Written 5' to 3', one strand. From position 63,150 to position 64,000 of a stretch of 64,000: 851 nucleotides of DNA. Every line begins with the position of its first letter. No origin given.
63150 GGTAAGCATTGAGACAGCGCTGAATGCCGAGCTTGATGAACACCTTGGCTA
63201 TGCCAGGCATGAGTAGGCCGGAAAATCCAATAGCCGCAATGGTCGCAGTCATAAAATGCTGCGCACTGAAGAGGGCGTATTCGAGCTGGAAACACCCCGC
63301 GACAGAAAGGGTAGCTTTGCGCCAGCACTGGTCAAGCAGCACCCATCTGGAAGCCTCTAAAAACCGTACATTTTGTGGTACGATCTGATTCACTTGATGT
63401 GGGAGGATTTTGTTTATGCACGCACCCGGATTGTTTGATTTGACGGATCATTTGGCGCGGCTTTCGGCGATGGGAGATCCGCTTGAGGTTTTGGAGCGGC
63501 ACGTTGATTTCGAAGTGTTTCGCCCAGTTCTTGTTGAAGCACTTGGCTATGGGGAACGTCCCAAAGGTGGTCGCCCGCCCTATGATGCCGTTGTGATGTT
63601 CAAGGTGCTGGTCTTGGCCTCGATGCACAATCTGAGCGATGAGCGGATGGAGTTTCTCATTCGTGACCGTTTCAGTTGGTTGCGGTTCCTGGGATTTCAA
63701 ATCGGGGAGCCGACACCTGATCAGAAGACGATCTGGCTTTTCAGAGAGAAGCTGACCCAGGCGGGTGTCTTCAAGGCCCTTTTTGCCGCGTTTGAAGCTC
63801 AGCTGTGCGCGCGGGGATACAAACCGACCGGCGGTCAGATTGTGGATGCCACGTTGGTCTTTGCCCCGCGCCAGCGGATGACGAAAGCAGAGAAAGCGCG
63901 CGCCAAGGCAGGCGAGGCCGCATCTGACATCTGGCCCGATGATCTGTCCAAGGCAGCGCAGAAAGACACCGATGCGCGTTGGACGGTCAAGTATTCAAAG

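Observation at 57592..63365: Complementary halves of one IS256 transposase on opposite strands flank a 5.8-kb segment: footprint of an inversion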

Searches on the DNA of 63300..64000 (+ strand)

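Call 29: search_dna_similar(query=window:63300-64000:+, collection=plasmids, mode=distant, max_rows=12)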
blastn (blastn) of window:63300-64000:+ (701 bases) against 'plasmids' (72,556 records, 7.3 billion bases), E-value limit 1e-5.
Records with a match: 38; places in all: 48; records where one place covers at least 80% of the query: 3.
Best place of each record, by identity: 90-95% 1; 60-80% 37.
By first word of the organism name: Acetobacter 13; Sphingobium 4; Gluconobacter 4; Komagataeibacter 3; Croceicoccus 3; Acidiphilium 2; Leisingera 2; Sphingomonas 1; Rhizorhabdus 1; Novosphingobium 1; and 4 more.
By predicted mobility (MOB-suite, as given by PLSDB): mobilizable 14; conjugative 12; non-mobilizable 12.
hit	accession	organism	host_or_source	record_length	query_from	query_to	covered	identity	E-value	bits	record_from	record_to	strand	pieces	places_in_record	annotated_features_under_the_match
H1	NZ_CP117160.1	Sphingobium sp. AntQ-1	Genomic DNA,PAH-contaminated soil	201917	129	693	81%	69.6%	1e-53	218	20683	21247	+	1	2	transposase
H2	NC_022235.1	Sphingomonas sp. ERG5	-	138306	129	693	81%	67.7%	3e-43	184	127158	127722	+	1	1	IS5 family transposase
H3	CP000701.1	Rhizorhabdus wittichii RW1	-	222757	129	693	81%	67.5%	8e-44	185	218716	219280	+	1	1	transposase, IS4 family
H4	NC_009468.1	Acidiphilium cryptum JF-5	-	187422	174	692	74%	67.9%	4e-35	157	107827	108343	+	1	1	none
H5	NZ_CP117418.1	Novosphingobium humi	Single cell,Soil from military shooting ...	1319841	174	692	74%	67.2%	3e-36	159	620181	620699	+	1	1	none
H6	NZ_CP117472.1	Sphingobium sp. YC-XJ3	whole organism,Contaminated soil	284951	174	691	74%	66.8%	3e-31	143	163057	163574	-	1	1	transposase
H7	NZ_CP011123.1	Acetobacter oryzifermentans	single cell,Vinegar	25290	173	692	74%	65.8%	1e-22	114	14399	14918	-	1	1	IS5/IS1182 family transposase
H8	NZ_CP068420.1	Gluconobacter sphaericus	single cell,Campbell Early grape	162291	174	598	61%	65.7%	4e-16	93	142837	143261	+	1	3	IS5 family transposase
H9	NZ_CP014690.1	Gluconobacter albidus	water kefir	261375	174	598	61%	65.4%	2e-14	89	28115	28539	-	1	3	IS5 family transposase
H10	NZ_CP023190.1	Acetobacter pomorum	Drosophila melanogaster,isolation,gut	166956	204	598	56%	65.8%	1e-9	73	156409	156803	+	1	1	IS5 family transposase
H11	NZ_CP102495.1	Gluconobacter oxydans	mixed culture,fruits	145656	204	599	56%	65.4%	2e-7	64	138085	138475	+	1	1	none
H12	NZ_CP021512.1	Acetobacter pasteurianus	cell culture,food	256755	204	598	56%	65.4%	4e-10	73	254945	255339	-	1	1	none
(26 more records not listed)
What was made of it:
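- On IS5 family (55773..56864 and 63349..): Annotated IS5-family matches in call 29.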

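Call 32: get_annotated_region(hit=H1, flank=1500)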
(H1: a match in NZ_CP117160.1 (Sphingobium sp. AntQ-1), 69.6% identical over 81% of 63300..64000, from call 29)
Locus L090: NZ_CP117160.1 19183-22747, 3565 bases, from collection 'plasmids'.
description: Sphingobium sp. AntQ-1 plasmid pANTQ-1, complete sequence
organism: Sphingobium sp. AntQ-1 (NCBI taxid 2930091)
taxonomy: Bacteria; Pseudomonadota; Alphaproteobacteria; Sphingomonadales; Sphingomonadaceae; Sphingobium; Sphingobium sp. AntQ-1
host: -; source: Genomic DNA,PAH-contaminated soil; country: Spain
typing (MOB-suite, as given by PLSDB): conjugative; relaxase MOBP; mating-pair formation MPF_T
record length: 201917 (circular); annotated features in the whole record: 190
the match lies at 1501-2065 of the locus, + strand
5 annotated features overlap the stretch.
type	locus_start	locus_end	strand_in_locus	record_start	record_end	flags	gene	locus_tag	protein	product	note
CDS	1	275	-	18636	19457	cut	-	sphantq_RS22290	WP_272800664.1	IS5 family transposase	-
CDS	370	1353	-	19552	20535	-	-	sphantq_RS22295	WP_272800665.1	TonB-dependent receptor plug domain-containing protein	-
CDS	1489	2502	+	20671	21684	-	-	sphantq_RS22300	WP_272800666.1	transposase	-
CDS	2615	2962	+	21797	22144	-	tnpB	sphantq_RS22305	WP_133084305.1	IS66 family insertion sequence element accessory protein TnpB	-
CDS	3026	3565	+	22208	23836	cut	-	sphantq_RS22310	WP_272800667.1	IS66 family transposase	-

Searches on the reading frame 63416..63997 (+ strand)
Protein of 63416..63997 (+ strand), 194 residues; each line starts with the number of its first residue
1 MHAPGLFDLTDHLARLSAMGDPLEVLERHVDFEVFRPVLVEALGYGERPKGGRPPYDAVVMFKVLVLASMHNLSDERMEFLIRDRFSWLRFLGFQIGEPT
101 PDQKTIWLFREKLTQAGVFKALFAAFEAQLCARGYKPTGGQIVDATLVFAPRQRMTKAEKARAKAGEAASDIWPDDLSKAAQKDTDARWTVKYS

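Call 12: search_protein_families(library=pfam, proteins=[window:63416-63997:+], max_evalue=0.001)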
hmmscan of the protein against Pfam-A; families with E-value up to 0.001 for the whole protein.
window:63416-63997:+ (194 aa): 1 family
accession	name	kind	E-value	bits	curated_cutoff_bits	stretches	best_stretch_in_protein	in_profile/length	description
PF05598.16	DUF772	-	5.5e-21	74.8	23.1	1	52-125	1-73/74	Transposase domain (DUF772)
